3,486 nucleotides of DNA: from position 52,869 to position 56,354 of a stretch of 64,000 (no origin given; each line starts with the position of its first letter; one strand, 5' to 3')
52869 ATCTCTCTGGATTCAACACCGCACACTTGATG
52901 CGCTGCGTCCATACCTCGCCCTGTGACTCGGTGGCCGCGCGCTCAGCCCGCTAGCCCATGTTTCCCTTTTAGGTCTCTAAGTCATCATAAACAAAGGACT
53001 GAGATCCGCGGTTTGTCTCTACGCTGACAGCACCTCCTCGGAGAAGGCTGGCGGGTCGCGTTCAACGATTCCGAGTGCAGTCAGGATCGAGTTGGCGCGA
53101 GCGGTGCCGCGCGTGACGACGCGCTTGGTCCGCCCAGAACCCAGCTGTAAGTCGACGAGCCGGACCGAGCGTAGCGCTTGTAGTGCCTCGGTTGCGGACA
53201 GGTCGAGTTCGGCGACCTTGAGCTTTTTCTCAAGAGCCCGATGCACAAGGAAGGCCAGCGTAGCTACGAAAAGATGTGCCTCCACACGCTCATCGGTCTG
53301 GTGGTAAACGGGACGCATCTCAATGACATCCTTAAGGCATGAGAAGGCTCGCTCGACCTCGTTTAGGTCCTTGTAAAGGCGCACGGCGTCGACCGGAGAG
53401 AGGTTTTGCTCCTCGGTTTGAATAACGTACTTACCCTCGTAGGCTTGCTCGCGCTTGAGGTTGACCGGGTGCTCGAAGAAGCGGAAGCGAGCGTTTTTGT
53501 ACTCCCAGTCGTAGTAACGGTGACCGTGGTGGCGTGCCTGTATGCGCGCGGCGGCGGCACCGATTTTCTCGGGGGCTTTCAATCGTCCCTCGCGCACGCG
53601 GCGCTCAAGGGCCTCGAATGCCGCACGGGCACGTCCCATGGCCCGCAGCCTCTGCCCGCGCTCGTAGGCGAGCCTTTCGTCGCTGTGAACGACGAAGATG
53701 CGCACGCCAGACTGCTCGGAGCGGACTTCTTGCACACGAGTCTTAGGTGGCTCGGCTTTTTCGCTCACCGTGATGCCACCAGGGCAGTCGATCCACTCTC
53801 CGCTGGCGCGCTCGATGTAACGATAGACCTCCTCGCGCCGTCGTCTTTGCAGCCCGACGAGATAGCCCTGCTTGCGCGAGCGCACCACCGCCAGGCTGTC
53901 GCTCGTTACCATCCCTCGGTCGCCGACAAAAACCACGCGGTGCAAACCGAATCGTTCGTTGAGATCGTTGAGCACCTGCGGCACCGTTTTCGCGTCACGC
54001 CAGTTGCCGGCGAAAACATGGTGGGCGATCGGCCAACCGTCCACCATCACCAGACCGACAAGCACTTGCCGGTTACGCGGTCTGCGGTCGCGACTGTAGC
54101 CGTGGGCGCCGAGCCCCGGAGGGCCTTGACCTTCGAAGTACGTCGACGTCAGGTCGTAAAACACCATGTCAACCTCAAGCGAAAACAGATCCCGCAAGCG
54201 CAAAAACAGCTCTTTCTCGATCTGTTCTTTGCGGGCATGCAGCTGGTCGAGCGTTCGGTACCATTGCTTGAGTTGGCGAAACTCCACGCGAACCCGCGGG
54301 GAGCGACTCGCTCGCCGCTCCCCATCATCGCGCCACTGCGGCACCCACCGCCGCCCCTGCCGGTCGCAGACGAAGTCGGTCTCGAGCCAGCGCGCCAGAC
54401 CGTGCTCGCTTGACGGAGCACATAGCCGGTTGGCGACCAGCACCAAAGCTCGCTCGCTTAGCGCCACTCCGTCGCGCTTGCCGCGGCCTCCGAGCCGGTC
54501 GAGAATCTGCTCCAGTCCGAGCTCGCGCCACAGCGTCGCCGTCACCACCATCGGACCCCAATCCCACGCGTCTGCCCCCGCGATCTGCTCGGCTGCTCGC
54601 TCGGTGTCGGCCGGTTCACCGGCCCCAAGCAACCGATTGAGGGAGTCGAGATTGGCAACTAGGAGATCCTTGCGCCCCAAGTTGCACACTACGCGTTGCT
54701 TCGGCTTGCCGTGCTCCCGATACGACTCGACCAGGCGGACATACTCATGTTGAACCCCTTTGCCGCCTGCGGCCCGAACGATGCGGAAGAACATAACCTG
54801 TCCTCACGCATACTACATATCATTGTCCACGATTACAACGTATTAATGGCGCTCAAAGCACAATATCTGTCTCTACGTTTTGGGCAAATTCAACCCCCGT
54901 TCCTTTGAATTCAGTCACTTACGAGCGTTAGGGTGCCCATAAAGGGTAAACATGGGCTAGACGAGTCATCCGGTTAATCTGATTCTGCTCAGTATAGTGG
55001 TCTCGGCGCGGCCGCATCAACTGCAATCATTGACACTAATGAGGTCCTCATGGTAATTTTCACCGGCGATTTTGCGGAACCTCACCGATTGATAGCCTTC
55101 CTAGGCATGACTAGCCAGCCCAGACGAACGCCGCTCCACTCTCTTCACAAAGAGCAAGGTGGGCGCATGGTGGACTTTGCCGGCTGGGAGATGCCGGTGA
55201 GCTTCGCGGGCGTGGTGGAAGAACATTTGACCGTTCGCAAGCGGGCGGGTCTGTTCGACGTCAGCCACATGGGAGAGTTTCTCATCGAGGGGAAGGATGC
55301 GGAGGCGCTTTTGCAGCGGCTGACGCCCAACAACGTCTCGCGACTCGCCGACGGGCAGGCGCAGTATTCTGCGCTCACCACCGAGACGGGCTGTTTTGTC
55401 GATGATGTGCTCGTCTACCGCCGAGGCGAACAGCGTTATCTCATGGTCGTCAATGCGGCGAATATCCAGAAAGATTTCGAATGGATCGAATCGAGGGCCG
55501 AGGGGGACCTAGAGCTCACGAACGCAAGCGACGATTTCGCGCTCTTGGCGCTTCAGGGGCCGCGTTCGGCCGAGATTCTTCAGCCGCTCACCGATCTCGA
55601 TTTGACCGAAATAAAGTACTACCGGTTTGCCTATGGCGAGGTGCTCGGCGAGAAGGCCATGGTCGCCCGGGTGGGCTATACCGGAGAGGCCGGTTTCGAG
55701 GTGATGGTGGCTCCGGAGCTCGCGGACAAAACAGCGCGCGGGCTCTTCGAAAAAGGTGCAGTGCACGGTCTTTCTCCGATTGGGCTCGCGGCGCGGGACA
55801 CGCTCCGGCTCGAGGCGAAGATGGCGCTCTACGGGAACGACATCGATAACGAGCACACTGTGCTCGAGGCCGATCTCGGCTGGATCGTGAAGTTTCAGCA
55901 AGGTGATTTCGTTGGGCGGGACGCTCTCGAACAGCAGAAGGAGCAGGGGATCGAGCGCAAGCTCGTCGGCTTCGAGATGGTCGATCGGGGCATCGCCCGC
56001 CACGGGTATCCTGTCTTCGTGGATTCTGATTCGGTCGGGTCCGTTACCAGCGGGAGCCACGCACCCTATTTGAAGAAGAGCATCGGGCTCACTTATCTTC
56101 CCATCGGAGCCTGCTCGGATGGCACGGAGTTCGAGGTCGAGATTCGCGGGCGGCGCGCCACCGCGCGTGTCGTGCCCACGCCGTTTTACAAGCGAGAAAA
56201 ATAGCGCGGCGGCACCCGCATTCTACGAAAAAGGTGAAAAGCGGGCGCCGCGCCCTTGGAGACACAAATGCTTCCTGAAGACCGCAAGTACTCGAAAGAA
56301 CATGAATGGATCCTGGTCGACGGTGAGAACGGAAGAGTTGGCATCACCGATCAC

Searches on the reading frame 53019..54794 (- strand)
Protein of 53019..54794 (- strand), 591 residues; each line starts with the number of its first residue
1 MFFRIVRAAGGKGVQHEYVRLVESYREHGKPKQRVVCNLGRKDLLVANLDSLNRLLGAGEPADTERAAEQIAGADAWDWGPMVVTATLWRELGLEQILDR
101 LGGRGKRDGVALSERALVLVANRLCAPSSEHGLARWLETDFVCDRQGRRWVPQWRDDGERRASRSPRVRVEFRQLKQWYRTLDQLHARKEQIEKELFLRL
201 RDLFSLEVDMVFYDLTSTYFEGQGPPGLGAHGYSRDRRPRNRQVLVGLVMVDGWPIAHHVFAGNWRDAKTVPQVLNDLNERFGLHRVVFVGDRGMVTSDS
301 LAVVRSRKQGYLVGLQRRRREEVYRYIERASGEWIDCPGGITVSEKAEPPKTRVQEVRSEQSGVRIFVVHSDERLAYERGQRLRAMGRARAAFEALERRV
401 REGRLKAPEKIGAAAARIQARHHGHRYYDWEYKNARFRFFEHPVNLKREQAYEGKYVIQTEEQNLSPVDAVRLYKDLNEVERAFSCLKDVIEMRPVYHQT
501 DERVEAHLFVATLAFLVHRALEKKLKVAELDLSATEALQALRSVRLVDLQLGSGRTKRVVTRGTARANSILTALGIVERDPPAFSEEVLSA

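Call 32: search_protein_families(library=pfam, proteins=[window:53019-54794:-])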
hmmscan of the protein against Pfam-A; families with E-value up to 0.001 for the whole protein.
window:53019-54794:- (591 aa): 1 family
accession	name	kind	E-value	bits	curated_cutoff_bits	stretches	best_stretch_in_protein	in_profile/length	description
PF01609.27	DDE_Tnp_1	-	1e-07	32.4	23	1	218-515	12-198/200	Transposase DDE domain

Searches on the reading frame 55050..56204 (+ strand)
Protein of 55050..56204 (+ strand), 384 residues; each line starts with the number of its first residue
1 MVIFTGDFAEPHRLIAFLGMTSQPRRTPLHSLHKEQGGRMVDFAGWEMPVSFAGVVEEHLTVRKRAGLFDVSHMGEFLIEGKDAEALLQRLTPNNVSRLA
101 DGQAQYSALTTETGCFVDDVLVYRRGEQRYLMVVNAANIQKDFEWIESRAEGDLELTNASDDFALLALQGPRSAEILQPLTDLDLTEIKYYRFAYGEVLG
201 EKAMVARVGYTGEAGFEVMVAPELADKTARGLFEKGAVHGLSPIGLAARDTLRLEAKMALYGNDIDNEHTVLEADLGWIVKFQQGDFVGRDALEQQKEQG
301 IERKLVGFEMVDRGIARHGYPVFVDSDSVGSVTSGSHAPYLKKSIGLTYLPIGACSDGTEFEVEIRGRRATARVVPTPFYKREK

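Call 32: search_protein_families(library=pfam, proteins=[window:55050-56204:+])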
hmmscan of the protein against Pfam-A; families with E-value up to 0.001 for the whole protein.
window:55050-56204:+ (384 aa): 2 families
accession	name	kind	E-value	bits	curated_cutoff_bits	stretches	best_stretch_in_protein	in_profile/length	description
PF01571.26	GCV_T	-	1.1e-92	310.3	25.6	1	29-278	1-254/255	Aminomethyltransferase folate-binding domain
PF08669.17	GCV_T_C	-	3.1e-25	88.3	25.9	1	303-381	1-80/80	Glycine cleavage T-protein C-terminal barrel domain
